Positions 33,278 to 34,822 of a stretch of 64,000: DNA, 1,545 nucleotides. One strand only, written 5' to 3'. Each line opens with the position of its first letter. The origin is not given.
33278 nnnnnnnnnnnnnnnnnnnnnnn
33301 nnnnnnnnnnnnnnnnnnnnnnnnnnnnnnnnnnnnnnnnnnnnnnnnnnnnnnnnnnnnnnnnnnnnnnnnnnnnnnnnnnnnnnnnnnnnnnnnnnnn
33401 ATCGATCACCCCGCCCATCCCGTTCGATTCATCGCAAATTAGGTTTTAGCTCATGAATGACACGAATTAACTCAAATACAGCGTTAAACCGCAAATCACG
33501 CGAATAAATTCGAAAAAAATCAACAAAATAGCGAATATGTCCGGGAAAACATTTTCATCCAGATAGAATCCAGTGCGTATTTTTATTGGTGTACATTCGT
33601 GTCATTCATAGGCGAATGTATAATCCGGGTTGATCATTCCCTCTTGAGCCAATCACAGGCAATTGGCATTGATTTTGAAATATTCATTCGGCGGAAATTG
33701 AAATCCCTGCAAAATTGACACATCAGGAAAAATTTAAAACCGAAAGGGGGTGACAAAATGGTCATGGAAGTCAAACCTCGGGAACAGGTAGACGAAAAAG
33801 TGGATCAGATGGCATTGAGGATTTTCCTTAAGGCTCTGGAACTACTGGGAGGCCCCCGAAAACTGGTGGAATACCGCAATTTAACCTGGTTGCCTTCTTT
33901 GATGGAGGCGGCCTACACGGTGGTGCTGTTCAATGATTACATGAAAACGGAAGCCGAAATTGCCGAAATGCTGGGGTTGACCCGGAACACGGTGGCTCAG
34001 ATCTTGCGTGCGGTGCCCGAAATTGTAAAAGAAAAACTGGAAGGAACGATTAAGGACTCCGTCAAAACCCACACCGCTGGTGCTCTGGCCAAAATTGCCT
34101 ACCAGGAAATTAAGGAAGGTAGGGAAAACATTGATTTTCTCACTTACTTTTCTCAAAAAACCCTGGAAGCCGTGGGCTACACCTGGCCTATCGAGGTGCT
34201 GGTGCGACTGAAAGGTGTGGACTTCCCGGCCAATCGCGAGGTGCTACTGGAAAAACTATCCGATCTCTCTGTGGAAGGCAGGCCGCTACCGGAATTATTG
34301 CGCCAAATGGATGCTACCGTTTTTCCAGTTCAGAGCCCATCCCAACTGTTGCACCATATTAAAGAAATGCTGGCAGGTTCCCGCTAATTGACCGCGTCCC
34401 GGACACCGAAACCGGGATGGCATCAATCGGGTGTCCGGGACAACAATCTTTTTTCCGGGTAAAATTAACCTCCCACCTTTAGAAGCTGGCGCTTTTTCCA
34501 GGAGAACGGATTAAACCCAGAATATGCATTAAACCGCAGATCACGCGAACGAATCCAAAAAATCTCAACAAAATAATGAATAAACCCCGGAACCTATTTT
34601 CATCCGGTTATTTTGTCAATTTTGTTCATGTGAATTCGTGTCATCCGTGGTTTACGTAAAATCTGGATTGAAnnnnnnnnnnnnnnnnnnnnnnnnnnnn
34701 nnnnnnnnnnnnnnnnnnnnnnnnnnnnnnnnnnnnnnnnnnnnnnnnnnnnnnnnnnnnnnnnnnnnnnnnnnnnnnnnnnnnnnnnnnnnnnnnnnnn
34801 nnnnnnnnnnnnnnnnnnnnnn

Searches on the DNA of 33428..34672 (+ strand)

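Call 68: search_dna_similar(query=window:33428-34672:+, collection=plasmids, mode=distant)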
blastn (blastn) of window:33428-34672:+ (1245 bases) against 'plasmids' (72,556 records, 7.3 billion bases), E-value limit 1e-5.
No match.

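Call 69: search_dna_similar(query=window:33428-34672:+, collection=phages, mode=distant)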
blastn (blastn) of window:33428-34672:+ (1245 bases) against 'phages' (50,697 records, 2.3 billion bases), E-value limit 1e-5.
No match.
